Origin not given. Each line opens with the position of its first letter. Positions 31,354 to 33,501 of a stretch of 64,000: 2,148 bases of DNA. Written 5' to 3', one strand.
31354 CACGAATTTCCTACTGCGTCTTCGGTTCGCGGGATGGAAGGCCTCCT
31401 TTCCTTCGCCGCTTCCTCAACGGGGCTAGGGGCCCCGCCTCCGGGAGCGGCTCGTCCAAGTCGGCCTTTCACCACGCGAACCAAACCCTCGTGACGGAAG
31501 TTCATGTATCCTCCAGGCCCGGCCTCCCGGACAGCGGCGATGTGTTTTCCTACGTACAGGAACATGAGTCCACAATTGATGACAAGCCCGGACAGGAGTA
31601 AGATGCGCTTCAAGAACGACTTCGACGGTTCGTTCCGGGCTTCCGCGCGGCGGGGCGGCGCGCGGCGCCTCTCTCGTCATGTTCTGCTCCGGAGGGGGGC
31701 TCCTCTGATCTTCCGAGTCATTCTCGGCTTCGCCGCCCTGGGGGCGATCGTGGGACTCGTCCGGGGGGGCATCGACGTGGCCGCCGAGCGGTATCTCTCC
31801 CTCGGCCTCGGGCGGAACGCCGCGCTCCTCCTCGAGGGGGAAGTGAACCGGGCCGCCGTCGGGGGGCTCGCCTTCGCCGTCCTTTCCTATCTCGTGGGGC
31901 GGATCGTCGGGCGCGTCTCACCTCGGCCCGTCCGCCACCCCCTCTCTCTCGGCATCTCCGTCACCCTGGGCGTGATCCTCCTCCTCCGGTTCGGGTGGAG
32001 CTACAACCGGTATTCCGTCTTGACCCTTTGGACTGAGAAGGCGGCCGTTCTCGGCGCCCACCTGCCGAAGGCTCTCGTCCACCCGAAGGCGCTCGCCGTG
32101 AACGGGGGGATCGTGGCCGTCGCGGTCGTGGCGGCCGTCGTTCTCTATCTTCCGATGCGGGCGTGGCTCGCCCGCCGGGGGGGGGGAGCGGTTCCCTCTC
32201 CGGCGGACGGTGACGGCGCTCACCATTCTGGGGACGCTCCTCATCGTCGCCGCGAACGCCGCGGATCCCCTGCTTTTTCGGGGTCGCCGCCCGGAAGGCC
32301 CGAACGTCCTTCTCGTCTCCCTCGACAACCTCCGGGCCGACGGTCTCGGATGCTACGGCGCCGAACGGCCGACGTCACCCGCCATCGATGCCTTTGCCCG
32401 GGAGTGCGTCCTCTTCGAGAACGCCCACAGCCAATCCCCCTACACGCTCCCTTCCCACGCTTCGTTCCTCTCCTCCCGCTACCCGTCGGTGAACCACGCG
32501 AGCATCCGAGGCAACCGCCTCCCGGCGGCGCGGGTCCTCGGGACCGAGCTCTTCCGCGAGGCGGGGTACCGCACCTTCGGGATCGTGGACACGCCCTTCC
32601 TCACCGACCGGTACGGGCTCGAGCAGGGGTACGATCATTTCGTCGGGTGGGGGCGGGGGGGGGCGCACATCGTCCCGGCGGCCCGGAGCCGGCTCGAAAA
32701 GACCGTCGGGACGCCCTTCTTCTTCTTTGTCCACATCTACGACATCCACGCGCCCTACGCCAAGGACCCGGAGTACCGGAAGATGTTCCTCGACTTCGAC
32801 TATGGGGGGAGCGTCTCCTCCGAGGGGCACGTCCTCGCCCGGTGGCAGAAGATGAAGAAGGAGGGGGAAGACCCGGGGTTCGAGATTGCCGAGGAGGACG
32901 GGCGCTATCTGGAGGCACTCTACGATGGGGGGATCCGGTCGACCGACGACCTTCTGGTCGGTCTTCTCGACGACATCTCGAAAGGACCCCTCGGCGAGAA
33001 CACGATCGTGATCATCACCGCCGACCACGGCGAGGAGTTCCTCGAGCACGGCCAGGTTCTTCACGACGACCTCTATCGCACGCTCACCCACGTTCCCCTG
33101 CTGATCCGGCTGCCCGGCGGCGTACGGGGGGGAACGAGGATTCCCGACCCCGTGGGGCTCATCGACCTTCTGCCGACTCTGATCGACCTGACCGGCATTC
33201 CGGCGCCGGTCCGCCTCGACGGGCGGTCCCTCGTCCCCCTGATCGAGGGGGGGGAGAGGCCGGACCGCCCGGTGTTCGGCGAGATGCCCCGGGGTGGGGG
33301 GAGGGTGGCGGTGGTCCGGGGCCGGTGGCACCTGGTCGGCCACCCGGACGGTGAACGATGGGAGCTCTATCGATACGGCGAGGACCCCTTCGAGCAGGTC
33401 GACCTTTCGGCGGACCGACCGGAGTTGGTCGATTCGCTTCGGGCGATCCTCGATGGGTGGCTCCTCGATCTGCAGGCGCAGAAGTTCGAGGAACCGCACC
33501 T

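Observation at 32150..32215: LtaS/EptA-like enzyme interrupted at a long poly-G tract: candidate phase-variable contingency locus or assembly error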

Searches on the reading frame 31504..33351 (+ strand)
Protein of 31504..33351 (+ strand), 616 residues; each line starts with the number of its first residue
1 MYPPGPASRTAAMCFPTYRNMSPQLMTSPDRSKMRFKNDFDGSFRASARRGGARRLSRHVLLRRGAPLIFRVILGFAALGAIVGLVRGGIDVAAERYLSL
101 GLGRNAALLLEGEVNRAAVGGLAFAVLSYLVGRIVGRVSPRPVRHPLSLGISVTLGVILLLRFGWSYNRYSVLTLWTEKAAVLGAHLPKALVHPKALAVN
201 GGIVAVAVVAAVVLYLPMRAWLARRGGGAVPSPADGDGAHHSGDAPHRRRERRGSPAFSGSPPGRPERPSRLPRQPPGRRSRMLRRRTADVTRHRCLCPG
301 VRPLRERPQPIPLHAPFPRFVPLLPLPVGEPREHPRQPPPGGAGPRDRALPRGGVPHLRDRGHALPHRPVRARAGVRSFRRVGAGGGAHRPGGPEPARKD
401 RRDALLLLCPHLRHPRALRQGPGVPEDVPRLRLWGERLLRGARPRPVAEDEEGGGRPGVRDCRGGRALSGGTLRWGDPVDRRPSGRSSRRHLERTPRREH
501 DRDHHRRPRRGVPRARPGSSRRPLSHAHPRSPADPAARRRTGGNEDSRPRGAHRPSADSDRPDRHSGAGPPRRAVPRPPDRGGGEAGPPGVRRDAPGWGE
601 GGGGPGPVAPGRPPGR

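Call 21: list_cluster_members(proteins=[P0002, window:31504-33351:+, window:31603-33351:+, P0001, P0005])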
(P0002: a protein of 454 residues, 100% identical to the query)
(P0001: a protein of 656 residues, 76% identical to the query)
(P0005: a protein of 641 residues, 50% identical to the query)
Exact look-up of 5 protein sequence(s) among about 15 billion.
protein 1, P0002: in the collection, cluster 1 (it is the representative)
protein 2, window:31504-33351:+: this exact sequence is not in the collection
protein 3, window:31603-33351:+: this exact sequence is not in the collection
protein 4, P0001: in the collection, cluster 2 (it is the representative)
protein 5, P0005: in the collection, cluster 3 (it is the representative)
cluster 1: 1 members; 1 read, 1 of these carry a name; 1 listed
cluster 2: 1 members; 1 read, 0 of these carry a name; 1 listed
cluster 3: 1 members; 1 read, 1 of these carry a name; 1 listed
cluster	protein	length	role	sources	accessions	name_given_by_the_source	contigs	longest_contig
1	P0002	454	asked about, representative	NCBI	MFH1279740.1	MAG: sulfatase [Candidatus Eisenbacteria bacterium]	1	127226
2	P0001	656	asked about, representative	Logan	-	-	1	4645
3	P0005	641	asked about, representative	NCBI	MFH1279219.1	MAG: sulfatase [Candidatus Eisenbacteria bacterium]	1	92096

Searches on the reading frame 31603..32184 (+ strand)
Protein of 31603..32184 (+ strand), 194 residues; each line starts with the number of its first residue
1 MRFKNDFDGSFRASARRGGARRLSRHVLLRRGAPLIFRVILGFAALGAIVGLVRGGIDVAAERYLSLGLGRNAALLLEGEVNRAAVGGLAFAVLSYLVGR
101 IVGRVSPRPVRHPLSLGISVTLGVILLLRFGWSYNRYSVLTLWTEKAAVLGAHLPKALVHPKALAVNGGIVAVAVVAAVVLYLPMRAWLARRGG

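Call 7: search_protein_families(library=pfam, proteins=[window:31603-32184:+], max_evalue=1)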
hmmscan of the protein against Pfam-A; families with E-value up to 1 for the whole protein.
seq(194 aa): 0 families
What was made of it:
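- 31603..32190 (+): 5' part of the gene, frame mod3=1. It encodes residues 1-196: a disordered basic N-terminus, TM1-TM4 and a conserved periplasmic hairpin loop (G131, N135, R136, W143, G151, P155). No Pfam family matches (call 7).
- On LtaS / EptA / OpgB membrane phosphotransferases: No Pfam family matches the N-terminal 194 aa (call 7).
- Closest known: LtaS / EptA. Different: No EptA_B_N domain is found (call 7).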
